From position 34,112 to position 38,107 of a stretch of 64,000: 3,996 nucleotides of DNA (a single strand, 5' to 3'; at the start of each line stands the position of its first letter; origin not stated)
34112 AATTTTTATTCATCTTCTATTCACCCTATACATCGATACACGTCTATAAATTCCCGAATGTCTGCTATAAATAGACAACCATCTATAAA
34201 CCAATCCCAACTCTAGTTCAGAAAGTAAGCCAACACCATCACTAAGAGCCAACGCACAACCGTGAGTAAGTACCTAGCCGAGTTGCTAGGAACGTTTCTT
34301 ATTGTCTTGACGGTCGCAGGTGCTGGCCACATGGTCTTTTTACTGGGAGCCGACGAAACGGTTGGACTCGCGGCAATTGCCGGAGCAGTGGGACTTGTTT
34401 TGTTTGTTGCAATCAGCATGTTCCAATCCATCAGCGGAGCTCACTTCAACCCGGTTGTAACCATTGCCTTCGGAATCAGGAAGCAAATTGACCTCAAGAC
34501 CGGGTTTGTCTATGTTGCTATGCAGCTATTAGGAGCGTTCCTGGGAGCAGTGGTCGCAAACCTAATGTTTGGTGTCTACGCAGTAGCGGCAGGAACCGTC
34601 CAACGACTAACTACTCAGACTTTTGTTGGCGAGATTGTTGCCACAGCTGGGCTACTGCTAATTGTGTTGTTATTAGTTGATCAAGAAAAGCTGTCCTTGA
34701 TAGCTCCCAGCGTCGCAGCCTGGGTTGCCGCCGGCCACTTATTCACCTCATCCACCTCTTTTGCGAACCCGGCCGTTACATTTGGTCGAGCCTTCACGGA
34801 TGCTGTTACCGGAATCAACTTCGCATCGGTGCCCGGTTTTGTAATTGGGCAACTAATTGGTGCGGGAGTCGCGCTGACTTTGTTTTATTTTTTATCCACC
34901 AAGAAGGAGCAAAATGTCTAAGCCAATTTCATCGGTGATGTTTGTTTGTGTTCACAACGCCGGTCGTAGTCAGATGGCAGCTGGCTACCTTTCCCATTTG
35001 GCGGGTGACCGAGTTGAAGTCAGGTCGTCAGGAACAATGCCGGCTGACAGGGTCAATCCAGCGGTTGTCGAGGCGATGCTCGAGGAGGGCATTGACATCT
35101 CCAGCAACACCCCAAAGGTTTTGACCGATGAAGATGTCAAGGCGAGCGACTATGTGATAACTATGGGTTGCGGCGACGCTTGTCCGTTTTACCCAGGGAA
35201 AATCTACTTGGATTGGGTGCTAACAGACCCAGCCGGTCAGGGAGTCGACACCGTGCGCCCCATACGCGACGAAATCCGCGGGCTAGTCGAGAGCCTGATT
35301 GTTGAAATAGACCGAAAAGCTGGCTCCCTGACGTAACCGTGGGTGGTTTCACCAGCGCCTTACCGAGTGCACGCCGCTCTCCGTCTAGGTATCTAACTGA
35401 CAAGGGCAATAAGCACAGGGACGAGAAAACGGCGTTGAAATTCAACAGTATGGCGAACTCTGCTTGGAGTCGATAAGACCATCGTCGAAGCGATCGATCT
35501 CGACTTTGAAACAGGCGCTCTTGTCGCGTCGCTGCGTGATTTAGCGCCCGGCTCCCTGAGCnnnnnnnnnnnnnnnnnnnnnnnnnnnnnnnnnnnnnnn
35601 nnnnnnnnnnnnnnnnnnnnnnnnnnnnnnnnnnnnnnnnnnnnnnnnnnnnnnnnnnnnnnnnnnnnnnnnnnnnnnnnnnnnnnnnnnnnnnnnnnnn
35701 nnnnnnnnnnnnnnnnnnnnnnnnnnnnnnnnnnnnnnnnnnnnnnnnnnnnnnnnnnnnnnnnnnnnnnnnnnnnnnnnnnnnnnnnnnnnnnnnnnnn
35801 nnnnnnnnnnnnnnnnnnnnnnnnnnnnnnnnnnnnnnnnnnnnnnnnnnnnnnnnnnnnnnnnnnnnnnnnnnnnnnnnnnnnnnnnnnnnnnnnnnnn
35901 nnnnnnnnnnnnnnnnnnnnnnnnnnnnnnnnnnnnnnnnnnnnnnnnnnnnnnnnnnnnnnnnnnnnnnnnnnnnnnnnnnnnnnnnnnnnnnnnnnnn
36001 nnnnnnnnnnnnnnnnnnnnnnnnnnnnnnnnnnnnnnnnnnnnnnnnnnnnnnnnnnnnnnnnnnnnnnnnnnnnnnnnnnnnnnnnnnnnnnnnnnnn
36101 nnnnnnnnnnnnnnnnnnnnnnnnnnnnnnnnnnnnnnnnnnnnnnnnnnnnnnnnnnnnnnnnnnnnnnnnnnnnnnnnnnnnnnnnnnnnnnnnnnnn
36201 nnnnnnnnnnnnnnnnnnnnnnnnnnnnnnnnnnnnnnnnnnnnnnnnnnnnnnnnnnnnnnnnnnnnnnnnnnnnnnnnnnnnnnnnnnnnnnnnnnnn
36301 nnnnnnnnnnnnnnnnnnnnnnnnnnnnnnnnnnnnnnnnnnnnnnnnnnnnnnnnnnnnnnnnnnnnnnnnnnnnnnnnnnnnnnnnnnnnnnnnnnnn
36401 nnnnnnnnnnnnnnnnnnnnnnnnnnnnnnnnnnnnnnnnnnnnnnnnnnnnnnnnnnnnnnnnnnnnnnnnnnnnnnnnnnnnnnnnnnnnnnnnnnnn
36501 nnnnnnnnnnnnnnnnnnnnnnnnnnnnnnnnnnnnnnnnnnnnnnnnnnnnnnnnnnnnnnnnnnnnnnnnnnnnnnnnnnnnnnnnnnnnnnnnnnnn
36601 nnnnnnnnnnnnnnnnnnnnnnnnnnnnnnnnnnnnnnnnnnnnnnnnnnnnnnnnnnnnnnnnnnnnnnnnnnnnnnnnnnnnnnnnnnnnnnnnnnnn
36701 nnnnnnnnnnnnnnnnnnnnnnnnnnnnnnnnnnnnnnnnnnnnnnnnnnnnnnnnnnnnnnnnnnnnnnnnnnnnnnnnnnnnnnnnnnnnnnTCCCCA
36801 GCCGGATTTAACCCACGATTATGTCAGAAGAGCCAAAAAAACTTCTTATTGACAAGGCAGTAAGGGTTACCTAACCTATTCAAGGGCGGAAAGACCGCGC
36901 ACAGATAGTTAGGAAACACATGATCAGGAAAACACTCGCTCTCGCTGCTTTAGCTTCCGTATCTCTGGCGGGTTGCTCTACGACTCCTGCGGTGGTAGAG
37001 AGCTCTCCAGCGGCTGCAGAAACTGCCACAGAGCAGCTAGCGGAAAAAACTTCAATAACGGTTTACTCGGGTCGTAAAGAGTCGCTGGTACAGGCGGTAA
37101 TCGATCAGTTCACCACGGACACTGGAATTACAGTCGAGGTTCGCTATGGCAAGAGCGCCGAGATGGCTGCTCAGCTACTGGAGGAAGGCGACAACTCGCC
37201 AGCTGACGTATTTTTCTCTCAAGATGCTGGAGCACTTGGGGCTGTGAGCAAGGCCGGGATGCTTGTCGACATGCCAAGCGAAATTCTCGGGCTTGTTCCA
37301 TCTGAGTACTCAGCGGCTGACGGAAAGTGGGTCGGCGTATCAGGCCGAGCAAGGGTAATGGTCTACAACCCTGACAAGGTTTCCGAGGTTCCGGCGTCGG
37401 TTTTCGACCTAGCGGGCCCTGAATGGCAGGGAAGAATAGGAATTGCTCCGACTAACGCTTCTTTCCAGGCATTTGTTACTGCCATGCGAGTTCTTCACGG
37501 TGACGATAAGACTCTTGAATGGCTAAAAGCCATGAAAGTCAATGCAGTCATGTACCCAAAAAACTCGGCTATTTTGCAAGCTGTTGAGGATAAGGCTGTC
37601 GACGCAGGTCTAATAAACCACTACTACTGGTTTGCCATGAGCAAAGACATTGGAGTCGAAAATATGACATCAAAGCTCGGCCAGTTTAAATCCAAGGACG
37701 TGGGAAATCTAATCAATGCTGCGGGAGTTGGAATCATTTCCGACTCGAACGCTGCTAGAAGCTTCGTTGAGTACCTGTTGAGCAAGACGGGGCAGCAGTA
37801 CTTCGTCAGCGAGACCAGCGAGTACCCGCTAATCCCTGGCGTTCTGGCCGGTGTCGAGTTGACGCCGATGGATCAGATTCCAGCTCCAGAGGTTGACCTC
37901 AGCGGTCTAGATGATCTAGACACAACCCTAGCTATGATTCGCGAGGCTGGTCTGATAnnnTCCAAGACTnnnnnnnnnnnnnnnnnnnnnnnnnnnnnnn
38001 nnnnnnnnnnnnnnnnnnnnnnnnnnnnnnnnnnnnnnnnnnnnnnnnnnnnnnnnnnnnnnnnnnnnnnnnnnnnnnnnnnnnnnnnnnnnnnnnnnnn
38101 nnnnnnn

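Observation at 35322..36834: ISL3 shell whose transposase has been replaced by a fatty-acid desaturase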

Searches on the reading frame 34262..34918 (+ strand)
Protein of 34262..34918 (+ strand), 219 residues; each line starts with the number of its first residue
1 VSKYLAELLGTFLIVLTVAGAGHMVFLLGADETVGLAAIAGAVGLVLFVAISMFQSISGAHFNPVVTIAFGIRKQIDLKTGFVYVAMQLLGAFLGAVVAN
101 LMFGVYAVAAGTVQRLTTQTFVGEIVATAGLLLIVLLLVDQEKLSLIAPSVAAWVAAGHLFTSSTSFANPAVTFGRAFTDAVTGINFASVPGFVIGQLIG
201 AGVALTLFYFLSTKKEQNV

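Call 13: search_protein_families(library=pfam, proteins=[window:34262-34918:+], max_evalue=1)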
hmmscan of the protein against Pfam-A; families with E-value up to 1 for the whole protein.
window:34262-34918:+ (219 aa): 2 families
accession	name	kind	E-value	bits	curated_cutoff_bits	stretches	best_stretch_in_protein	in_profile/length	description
PF00230.25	MIP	-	1.4e-27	97.3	25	2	3-162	10-178/222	Major intrinsic protein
PF20506.3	DUF6732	-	0.42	10.9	27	0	8-50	7-49/72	Family of unknown function (DUF6732)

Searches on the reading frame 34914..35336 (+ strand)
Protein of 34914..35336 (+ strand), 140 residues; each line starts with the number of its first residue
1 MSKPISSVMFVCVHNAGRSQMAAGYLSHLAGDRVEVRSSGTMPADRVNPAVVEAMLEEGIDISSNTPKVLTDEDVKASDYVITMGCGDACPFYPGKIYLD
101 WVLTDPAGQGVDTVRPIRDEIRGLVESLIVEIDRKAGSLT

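Call 13: search_protein_families(library=pfam, proteins=[window:34914-35333:+], max_evalue=1)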
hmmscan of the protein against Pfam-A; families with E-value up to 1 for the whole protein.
window:34914-35333:+ (140 aa): 1 family
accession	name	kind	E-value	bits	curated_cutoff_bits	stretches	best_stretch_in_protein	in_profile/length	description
PF01451.26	LMWPc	-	5.6e-20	72.5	23.2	1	8-128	1-143/144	Low molecular weight phosphotyrosine protein phosphatase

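Call 14: search_protein_families(library=ncbifam, proteins=[window:34914-35333:+], max_evalue=1)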
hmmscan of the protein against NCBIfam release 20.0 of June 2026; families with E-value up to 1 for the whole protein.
window:34914-35333:+ (140 aa): 3 families
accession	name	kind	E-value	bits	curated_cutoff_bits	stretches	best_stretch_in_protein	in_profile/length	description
TIGR02689.1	ars_reduc_gluta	equivalog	9.1e-26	90.5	157.6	1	7-129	2-126/126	arsenate reductase, glutathione/glutaredoxin type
TIGR02691.1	arsC_pI258_fam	equivalog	1.9e-21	76.6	174.3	1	8-126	1-127/129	arsenate reductase (thioredoxin)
NF010053.0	PRK13530.1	subfamily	2.2e-21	76.6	215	1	7-126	5-126/133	arsenate reductase (thioredoxin)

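Call 56: find_encoding_contigs(protein=window:34914-35336:+, flank=3000, max_places=10)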
Protein window:34914-35336:+ (140 aa): 23 contigs read that carry it; 8 places shown.
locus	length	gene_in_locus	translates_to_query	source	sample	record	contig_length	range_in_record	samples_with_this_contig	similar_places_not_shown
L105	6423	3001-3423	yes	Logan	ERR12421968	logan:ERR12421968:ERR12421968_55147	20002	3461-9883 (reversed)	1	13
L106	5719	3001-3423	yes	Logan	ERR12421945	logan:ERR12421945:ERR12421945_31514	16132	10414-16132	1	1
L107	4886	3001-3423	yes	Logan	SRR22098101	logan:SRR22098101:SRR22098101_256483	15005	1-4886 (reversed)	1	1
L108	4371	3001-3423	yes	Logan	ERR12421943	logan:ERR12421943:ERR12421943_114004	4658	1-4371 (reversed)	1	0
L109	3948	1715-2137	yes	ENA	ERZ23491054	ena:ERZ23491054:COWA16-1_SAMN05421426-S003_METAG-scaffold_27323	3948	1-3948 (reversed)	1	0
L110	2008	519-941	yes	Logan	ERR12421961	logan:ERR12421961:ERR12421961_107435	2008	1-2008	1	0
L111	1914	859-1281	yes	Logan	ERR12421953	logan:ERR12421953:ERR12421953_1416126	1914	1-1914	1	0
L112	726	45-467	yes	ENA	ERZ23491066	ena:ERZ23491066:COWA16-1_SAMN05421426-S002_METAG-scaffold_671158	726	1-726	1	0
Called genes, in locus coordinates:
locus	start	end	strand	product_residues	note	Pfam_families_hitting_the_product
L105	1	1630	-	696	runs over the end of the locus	PF00403:HMA, PF00122:E1-E2_ATPase, PF00702:Hydrolase, PF08282:Hydrolase_3 (faint)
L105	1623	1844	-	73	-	PF00403:HMA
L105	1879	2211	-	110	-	PF12840:HTH_20 (weak), PF01022:HTH_5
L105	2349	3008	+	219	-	PF00230:MIP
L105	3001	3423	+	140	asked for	PF01451:LMWPc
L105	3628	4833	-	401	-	PF00487:FA_desaturase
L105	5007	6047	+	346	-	PF01547:SBP_bac_1, PF13531:SBP_bac_11, PF13416:SBP_bac_8, PF13343:SBP_bac_6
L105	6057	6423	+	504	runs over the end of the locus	PF00528:BPD_transp_1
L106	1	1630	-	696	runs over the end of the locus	PF00403:HMA, PF00122:E1-E2_ATPase, PF00702:Hydrolase, PF08282:Hydrolase_3 (faint)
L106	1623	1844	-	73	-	PF00403:HMA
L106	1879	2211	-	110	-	PF12840:HTH_20 (weak), PF01022:HTH_5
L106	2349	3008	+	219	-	PF00230:MIP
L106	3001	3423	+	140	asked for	PF01451:LMWPc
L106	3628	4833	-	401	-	PF00487:FA_desaturase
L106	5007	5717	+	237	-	?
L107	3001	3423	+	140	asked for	PF01451:LMWPc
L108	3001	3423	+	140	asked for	PF01451:LMWPc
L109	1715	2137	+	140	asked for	PF01451:LMWPc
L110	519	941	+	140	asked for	PF01451:LMWPc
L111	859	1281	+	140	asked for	PF01451:LMWPc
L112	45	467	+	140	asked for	PF01451:LMWPc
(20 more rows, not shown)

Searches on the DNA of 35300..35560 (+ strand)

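Call 22: search_dna_similar(query=window:35300-35560:+, collection=plasmids, mode=distant, max_evalue=1, max_rows=20)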
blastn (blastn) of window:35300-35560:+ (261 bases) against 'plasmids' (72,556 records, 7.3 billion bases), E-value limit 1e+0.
Records with a match: 5; places in all: 6; records where one place covers at least 80% of the query: 0.
Best place of each record, by identity: 90-95% 2; 80-90% 1; 60-80% 2.
By first word of the organism name: Frondihabitans 2; Methylomonas 1; Halocatena 1; Ruegeria 1.
By predicted mobility (MOB-suite, as given by PLSDB): non-mobilizable 5.
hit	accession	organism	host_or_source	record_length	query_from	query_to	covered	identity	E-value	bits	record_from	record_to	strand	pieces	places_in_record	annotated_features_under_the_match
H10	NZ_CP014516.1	Frondihabitans sp. PAMC 28766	Himantormia,single cell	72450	15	204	73%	73.1%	1e-17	97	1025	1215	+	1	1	none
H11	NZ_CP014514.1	Frondihabitans sp. PAMC 28766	Himantormia,single cell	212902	30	204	67%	72.9%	1e-16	93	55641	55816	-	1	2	ISL3 family transposase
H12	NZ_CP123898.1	Methylomonas sp. UP202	pure culture,canal sediment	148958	188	229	16%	82.2%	8e-1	41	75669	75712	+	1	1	hypothetical protein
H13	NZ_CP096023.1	Halocatena salina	cell culture,sediment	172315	176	204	11%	93.1%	8e-1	41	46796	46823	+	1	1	pglX: BREX-5 system adenine-specific DNA-methyltransferase PglX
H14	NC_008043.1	Ruegeria sp. TM1040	-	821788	161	187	10%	92.6%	8e-1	41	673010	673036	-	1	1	metH: methionine synthase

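Call 24: get_annotated_region(hit=H10, flank=2500)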
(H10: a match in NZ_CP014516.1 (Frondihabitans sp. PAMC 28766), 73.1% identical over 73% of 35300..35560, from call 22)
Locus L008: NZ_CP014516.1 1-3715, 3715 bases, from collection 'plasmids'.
description: Frondihabitans sp. PAMC 28766 strain SR6 plasmid 3, complete sequence
organism: Frondihabitans sp. PAMC 28766 (NCBI taxid 1795630)
taxonomy: Bacteria; Actinomycetota; Actinomycetes; Micrococcales; Microbacteriaceae; Frondihabitans; Frondihabitans sp. PAMC 28766
host: -; source: Himantormia,single cell; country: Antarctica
typing (MOB-suite, as given by PLSDB): non-mobilizable
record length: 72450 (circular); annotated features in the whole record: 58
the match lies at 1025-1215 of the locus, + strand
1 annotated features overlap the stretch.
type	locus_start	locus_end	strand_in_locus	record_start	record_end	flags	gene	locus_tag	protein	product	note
CDS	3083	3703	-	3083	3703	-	-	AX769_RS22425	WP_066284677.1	hypothetical protein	-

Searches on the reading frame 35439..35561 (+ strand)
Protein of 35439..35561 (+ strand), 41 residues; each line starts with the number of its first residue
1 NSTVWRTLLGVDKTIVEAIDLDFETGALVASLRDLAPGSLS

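Call 13: search_protein_families(library=pfam, proteins=[window:35439-35561:+], max_evalue=1)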
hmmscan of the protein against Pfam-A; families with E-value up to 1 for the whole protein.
seq(41 aa): 0 families

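Call 14: search_protein_families(library=ncbifam, proteins=[window:35439-35561:+], max_evalue=1)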
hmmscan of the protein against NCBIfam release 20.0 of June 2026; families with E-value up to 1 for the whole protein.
seq(41 aa): 0 families

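Call 21: search_dna_similar(query=window:35439-35552:+, collection=plasmids, mode=protein, max_evalue=10, max_rows=25)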
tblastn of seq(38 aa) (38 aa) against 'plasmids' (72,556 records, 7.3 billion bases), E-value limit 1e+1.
Records with a match: 9; places in all: 12; records where one place covers at least 80% of the query: 9.
Best place of each record, by identity: 60-80% 2; <60% 7.
By first word of the organism name: Rhodococcus 5; Frondihabitans 2; Mesorhizobium 1; Leisingera 1.
By predicted mobility (MOB-suite, as given by PLSDB): non-mobilizable 5; conjugative 2; mobilizable 2.
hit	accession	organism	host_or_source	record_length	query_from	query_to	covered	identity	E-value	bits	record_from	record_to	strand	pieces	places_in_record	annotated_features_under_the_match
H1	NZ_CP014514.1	Frondihabitans sp. PAMC 28766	Himantormia,single cell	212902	3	33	82%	71.0%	6e-6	47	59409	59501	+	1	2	ISL3 family transposase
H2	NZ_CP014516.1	Frondihabitans sp. PAMC 28766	Himantormia,single cell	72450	3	33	82%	71.0%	6e-6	47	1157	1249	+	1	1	none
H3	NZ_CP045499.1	Mesorhizobium sp. INR15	pure culture,nutrient broth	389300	1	38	100%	44.2%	3e+0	30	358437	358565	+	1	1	Do family serine endopeptidase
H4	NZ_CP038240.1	Leisingera sp. NJS201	cell culture,Marine Biofilm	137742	2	37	95%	44.4%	8e+0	29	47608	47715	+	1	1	none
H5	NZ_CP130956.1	Rhodococcus opacus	cell culture,Sod-podzolic soil ...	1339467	1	33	87%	45.5%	1e-2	37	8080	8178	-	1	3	none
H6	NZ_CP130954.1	Rhodococcus opacus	cell culture,Sod-podzolic soil ...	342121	1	33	87%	45.5%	1e-2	37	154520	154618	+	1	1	ISL3 family transposase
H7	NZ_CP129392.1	Rhodococcus sp. M8-20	cell culture,nitrile contaminated soil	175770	4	36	87%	45.5%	1e-2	37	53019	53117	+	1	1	ISL3 family transposase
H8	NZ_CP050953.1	Rhodococcus sp. DMU1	cell culture,activated sludge in our lab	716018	2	36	92%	42.9%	6e-3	38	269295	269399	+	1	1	ISL3 family transposase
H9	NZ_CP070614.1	Rhodococcus pseudokoreensis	cell culture,rhizosphere of apple ...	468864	1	33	87%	42.4%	3e-2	36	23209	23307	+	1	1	ISL3 family transposase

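Call 23: get_annotated_region(hit=H1, flank=2500)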
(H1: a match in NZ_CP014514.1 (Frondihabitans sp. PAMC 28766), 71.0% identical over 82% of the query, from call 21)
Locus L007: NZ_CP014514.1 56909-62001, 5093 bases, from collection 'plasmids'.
description: Frondihabitans sp. PAMC 28766 strain SR6 plasmid 1, complete sequence
organism: Frondihabitans sp. PAMC 28766 (NCBI taxid 1795630)
taxonomy: Bacteria; Actinomycetota; Actinomycetes; Micrococcales; Microbacteriaceae; Frondihabitans; Frondihabitans sp. PAMC 28766
host: -; source: Himantormia,single cell; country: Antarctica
typing (MOB-suite, as given by PLSDB): non-mobilizable; replicon rep_cluster_1549
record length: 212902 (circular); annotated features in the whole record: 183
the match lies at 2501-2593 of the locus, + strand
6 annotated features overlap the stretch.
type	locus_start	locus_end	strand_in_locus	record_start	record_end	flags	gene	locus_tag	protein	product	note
CDS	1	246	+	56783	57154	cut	-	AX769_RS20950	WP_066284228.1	VOC family protein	-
CDS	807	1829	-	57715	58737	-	-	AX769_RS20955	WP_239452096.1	amidohydrolase family protein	-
CDS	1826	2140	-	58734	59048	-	-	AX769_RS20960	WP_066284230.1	DUF2316 family protein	-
CDS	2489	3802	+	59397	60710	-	-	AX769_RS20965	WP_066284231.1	ISL3 family transposase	-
CDS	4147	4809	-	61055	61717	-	-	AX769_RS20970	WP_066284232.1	TMEM175 family protein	GO:0071805 - potassium ion transmembrane transport [Evidence IEA]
CDS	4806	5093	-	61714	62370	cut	-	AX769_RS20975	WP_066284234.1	response regulator transcription factor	GO:0000160 - phosphorelay signal transduction system [Evidence IEA]; GO:0006355 - regulation of DNA-templated ...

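Call 73: search_protein_families(library=pfam, proteins=[L007:2489-3799:+], max_evalue=0.001)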
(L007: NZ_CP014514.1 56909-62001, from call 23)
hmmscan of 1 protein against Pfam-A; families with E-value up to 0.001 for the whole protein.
L007:2489-3799:+ (437 aa): 3 families
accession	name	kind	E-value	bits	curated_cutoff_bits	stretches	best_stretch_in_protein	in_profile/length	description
PF01610.23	DDE_Tnp_ISL3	-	1.4e-70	238.3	23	1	158-420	1-238/240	Transposase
PF13542.12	HTH_Tnp_ISL3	-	5.5e-12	45.4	27.4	1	93-142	2-51/51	Helix-turn-helix domain of transposase family ISL3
PF14690.11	Zn_ribbon_ISL3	-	9.4e-07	29.6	25.5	1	42-85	3-45/47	zinc-finger of transposase IS204/IS1001/IS1096/IS1165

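Call 74: search_protein_families(library=ncbifam, proteins=[L007:2489-3799:+], max_evalue=0.001)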
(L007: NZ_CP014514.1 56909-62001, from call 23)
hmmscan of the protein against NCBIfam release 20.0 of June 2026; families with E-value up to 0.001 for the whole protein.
L007:2489-3799:+ (437 aa): 3 families
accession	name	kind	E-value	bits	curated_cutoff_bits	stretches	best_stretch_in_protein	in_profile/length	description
NF033550.5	transpos_ISL3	equivalog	1.1e-78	264.9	180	1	42-423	11-368/370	ISL3 family transposase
NF049917.1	ISAon1_downstr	equivalog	5e-25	88.3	250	1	157-411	55-311/327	ISAon1 family transposase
NF049919.1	DesA_ISL3_tail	domain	5.7e-14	52.6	30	1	241-376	5-119/122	DesA/ISL3 alpha bundle tail domain-containing protein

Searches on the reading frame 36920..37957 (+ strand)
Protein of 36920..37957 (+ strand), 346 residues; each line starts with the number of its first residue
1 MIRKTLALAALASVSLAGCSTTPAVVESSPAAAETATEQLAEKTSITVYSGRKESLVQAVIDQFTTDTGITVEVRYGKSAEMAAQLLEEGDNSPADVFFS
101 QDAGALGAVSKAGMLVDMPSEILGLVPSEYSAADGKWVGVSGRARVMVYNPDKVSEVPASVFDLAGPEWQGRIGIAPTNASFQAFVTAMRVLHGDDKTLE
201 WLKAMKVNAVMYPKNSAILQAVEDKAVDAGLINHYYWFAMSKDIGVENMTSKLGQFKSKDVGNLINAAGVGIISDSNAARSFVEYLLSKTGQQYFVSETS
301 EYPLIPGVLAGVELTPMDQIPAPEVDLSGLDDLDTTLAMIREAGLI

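Call 13: search_protein_families(library=pfam, proteins=[window:36920-37957:+], max_evalue=1)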
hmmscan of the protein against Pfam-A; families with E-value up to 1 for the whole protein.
window:36920-37957:+ (346 aa): 5 families
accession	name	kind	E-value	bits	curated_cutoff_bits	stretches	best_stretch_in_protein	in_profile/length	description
PF13416.11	SBP_bac_8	-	1.5e-20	74.5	27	1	59-314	1-271/279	Bacterial extracellular solute-binding protein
PF13531.11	SBP_bac_11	-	1.8e-20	74.2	25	1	47-296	2-222/227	Bacterial extracellular solute-binding protein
PF13343.11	SBP_bac_6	-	2.4e-19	70.2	24.6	1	93-307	2-223/245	Bacterial extracellular solute-binding protein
PF01547.30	SBP_bac_1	-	7.7e-15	56.1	26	1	56-293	9-307/307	Bacterial extracellular solute-binding protein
PF20101.4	DUF6491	-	0.15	12.5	27.5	1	3-49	2-48/138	Family of unknown function (DUF6491)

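Call 14: search_protein_families(library=ncbifam, proteins=[window:36920-37957:+], max_evalue=1)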
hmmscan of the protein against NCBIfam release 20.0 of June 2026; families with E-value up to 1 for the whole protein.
window:36920-37957:+ (346 aa): 14 families
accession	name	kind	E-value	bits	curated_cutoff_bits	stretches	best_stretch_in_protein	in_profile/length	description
NF011620.1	PRK15046.1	equivalog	6.5e-17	61.3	310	1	31-225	12-208/334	2-aminoethylphosphonate ABC transporter substrate-binding protein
TIGR03261.1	phnS2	equivalog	8e-14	51.5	392.75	1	34-215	12-202/334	putative 2-aminoethylphosphonate ABC transporter substrate-binding protein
TIGR03227.1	PhnS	equivalog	2.8e-10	39.6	395.3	1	34-225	26-218/360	2-aminoethylphosphonate ABC transporter substrate-binding protein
TIGR01254.1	sfuA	subfamily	6.9e-09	35.4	93.4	1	56-307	19-271/306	thiamine ABC transporter substrate-binding protein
TIGR01256.1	modA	equivalog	2.6e-06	27.5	62.5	1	57-121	8-69/217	molybdate ABC transporter substrate-binding protein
NF007011.0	PRK09474.1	equivalog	0.0014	17.5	291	1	36-160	24-154/396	maltose/maltodextrin ABC transporter substrate-binding protein MalE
NF002920.0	PRK03537.2-1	equivalog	0.013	14.7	470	1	53-105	35-88/314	molybdate ABC transporter substrate-binding protein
NF004243.1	PRK05682.2-2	equivalog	0.025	13.6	801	1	238-277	91-129/420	flagellar hook protein FlgE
TIGR02722.1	lp_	equivalog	0.047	13.7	110.55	1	3-67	1-67/189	penicillin-binding protein activator LpoB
NF033216.1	lipo_YgdI_YgdR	subfamily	0.077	12.9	42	1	6-27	6-26/71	YgdI/YgdR family lipoprotein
NF000096.1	stregra_B_VgbB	exception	0.12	11.6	600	1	237-304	155-220/295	streptogramin B lyase Vgb(B)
NF040598.1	Ala_zip_lipo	subfamily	0.18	12.4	43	1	5-38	4-36/90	Lpp/OprI family alanine-zipper lipoprotein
NF050142.1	PG1828_fam_lipo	equivalog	0.19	12.4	50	1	6-41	6-41/59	PG1828 family lipoprotein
TIGR04359.1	TrbK_RP4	equivalog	0.2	11.7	23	1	5-25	2-24/67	entry exclusion lipoprotein TrbK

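Call 30: find_related_loci(query=window:36920-37957:+, collection=genome_contigs, flank=8000)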
Query window:36920-37957:+ (346 aa) in genome_contigs; peptide patterns used: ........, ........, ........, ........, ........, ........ (x = any residue, [..] = any of these).
205 stretches matched a pattern; 10 encode a relative of the query (tblastn E <= 1e-3); 10 distinct loci.
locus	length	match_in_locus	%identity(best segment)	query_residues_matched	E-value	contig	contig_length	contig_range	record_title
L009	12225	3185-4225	88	1-346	0e+0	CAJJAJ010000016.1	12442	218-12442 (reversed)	MAG: uncultured Candidatus Aquiluna sp. isolate FRAM18_bin001 genome assembly, contig: FRAM17_bin001-16, whole genome sh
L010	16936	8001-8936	77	35-346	2e-169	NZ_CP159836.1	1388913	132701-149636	Aquiluna sp. Uisw_065 chromosome, complete genome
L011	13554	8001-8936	75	35-346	6e-167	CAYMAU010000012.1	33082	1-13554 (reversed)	MAG TPA_asm: uncultured Aquiluna sp. isolate binchicken_co47_184 genome assembly, contig: NODE_845_length_33082_cov_11.5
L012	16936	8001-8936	76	35-346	1e-165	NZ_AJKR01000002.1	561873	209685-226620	Candidatus Aquiluna sp. IMCC13023 C2_IMCC13023, whole genome shotgun sequence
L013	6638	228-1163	75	35-346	7e-166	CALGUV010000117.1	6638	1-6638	MAG TPA_asm: uncultured Microbacteriaceae bacterium isolate ERR2206766_bin.66_CONCOCT_v1.1_MAG genome assembly, contig:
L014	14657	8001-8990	64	1-346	1e-142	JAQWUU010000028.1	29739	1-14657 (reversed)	MAG: Aquiluna sp. isolate cluster3_bin.112 k119_451234, whole genome shotgun sequence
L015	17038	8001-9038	45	2-346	1e-90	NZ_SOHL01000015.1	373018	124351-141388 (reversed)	Cryobacterium gelidum strain Hz16 scaffold1, whole genome shotgun sequence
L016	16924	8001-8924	49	45-346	1e-87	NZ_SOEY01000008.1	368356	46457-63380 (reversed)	Cryobacterium glaciale strain HLT2-23 scaffold1, whole genome shotgun sequence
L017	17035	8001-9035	45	2-346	3e-83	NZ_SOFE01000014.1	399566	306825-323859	Cryobacterium levicorallinum strain Hh34 C331, whole genome shotgun sequence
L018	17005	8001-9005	46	8-346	2e-80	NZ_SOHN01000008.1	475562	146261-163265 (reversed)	Cryobacterium serini strain Sr54 scaffold5, whole genome shotgun sequence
